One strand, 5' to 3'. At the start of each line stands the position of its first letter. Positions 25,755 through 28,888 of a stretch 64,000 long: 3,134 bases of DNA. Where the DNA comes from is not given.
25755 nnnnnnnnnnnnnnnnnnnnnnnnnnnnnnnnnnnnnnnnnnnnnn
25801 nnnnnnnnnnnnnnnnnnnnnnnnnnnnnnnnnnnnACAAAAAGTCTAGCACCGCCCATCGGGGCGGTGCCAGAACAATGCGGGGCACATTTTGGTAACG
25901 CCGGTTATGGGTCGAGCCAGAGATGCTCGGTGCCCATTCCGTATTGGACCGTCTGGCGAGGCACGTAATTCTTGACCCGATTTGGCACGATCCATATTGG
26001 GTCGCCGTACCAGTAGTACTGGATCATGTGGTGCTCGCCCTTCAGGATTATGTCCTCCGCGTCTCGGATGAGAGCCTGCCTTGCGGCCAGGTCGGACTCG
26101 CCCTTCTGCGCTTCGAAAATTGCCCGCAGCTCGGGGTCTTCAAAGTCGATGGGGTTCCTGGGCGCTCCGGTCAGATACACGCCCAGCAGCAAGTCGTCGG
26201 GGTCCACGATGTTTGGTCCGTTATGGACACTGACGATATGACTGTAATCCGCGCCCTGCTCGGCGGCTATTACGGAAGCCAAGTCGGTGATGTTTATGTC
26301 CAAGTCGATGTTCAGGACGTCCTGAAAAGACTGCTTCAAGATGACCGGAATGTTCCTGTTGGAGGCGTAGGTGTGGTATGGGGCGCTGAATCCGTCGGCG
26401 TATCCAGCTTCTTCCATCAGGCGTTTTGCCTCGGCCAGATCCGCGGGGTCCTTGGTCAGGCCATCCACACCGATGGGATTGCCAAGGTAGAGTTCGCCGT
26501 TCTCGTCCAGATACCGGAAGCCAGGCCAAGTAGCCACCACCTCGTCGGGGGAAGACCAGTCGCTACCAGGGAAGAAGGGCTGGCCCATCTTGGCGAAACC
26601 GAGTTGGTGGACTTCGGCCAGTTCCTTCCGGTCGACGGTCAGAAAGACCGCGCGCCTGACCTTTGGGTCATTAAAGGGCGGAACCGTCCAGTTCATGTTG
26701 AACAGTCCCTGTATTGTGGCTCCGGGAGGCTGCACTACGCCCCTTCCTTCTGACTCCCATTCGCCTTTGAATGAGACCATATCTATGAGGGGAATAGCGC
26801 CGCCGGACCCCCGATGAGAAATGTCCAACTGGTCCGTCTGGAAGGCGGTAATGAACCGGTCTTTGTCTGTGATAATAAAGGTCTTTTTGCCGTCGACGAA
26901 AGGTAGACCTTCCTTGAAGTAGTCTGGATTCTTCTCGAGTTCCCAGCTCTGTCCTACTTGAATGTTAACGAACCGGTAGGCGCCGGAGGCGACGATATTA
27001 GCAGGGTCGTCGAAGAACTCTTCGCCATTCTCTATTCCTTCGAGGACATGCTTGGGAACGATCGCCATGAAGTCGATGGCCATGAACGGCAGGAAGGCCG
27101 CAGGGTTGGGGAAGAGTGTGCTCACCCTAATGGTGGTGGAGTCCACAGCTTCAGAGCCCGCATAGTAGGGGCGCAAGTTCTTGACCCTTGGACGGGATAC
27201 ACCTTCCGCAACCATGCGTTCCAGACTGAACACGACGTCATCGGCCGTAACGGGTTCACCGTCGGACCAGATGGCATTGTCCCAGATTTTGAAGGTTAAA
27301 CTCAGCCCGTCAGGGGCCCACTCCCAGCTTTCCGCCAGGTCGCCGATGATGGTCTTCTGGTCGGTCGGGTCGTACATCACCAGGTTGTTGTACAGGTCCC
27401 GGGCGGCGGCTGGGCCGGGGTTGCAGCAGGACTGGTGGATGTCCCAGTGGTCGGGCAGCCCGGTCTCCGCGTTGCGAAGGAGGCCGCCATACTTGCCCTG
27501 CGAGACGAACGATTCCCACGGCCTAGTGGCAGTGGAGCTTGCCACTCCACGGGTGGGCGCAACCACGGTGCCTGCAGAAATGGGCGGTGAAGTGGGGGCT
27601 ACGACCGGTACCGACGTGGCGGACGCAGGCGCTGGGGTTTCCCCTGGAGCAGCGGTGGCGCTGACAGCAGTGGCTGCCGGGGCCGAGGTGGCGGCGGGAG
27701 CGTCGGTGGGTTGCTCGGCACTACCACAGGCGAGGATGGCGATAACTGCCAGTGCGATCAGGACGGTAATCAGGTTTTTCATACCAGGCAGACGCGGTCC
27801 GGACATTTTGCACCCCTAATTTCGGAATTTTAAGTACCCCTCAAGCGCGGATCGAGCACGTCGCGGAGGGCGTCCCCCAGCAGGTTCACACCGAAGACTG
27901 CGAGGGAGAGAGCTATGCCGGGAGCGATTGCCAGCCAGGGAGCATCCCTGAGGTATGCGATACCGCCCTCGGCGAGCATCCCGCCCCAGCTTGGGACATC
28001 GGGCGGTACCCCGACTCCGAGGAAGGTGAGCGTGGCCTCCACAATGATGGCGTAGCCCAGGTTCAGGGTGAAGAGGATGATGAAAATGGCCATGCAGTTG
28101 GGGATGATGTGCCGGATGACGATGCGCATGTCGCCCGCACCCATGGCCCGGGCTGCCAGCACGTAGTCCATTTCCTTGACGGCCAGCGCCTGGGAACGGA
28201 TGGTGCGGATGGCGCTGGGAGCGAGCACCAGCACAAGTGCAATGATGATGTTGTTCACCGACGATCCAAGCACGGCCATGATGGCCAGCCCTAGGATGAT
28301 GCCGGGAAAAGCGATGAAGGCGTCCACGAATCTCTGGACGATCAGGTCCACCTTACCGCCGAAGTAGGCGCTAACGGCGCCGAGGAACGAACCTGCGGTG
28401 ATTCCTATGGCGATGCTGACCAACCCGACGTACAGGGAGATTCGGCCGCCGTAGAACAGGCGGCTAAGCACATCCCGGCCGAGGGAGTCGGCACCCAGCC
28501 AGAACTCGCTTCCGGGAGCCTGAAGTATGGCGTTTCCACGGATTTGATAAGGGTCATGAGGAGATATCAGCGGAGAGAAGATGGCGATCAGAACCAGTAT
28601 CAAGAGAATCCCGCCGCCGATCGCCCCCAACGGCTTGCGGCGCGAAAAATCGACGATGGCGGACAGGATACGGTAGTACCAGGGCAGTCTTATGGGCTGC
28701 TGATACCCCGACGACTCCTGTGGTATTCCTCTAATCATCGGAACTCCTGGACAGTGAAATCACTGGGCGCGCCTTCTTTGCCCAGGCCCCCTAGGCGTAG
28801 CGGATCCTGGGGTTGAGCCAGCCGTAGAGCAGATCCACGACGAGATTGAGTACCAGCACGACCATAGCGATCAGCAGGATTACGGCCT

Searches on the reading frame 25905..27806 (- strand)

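Call 27: search_protein_families(library=pfam, proteins=[window:25905-27806:-], max_evalue=0.001)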
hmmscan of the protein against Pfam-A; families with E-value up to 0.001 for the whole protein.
window:25905-27806:- (633 aa): 1 family
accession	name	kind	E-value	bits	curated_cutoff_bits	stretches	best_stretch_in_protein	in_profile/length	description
PF00496.27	SBP_bac_5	-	1.6e-57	195.8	32.4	1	153-544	2-361/368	Bacterial extracellular solute-binding proteins, family 5 Middle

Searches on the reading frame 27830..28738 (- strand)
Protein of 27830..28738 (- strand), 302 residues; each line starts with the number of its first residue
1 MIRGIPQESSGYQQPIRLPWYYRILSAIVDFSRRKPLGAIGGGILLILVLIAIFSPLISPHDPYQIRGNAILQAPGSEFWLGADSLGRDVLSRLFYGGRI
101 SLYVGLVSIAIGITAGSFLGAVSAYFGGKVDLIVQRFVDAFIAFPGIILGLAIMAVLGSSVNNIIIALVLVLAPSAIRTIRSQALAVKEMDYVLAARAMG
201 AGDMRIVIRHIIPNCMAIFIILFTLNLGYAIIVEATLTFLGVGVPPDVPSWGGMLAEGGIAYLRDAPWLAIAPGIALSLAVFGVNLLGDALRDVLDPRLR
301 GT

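Call 27: search_protein_families(library=pfam, proteins=[window:27830-28738:-], max_evalue=0.001)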
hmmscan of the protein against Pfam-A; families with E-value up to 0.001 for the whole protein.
window:27830-28738:- (302 aa): 2 families
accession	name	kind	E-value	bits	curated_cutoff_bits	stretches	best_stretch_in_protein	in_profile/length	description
PF00528.27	BPD_transp_1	-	5.6e-28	98.3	26.4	1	116-300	1-183/184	Binding-protein-dependent transport system inner membrane component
PF12911.12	OppC_N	-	1.5e-09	38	23.9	1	33-75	11-53/53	N-terminal TM domain of oligopeptide transport permease C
